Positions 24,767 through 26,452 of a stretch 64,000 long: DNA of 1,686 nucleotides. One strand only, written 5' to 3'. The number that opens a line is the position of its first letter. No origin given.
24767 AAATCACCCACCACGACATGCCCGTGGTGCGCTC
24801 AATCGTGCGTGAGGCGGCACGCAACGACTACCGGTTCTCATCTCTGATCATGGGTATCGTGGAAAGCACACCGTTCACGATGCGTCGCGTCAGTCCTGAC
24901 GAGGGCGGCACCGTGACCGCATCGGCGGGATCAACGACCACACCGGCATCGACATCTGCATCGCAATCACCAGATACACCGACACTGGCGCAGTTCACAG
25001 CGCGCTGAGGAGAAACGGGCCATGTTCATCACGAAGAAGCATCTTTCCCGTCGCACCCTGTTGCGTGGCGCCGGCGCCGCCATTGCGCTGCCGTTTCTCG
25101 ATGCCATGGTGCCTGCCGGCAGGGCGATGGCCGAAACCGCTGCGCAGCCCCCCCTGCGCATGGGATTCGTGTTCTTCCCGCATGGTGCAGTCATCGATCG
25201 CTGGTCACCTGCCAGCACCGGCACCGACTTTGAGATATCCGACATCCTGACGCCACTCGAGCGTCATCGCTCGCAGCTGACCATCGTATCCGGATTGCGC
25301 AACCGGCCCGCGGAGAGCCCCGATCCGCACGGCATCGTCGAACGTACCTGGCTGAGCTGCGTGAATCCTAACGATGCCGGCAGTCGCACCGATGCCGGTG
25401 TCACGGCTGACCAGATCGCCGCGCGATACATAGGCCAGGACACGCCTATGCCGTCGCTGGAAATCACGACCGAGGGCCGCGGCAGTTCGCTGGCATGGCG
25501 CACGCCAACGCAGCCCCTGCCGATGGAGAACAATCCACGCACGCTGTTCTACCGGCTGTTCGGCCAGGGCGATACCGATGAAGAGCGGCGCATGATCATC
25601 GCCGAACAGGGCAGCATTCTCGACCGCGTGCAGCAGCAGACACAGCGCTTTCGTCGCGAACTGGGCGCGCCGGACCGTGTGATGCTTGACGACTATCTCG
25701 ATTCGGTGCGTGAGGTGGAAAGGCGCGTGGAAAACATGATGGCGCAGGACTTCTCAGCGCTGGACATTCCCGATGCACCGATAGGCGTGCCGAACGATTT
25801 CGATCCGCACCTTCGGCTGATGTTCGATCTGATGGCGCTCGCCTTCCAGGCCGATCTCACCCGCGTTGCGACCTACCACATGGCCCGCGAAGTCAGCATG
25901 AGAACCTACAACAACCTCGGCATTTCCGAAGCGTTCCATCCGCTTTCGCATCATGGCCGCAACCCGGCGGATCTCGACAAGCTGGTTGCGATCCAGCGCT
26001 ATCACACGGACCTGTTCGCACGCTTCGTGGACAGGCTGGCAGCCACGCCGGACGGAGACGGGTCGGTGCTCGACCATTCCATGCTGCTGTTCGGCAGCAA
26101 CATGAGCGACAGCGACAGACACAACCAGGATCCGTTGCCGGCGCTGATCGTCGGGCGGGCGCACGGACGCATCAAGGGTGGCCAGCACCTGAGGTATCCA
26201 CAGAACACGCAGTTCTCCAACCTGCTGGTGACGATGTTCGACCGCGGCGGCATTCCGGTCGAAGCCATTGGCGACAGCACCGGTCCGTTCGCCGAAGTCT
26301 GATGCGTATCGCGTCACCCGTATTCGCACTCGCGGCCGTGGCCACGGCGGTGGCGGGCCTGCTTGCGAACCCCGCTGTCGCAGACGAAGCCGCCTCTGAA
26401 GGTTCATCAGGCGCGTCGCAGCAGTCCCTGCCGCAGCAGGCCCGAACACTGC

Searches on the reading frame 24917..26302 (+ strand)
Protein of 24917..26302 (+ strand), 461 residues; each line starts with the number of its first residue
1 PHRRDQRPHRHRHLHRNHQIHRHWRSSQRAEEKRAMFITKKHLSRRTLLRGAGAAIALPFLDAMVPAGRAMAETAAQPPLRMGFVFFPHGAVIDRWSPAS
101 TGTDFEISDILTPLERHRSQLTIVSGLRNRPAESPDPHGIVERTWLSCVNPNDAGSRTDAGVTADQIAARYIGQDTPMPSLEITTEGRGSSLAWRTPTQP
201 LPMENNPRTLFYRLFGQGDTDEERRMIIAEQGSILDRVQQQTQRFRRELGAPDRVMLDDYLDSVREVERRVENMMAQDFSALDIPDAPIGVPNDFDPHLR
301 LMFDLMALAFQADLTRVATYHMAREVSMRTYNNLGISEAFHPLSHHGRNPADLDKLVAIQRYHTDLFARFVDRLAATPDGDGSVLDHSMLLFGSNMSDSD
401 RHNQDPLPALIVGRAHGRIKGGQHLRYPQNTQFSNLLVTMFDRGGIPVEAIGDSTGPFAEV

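Call 72: search_protein_families(library=pfam, proteins=[window:24917-26302:+], max_evalue=0.00001)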
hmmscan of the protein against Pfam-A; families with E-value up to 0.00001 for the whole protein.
window:24917-26302:+ (461 aa): 1 family
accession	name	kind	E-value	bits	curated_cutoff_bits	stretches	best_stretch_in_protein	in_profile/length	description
PF07586.16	HXXSHH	-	2.9e-86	290.3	30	1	81-368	1-307/307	Protein of unknown function (DUF1552)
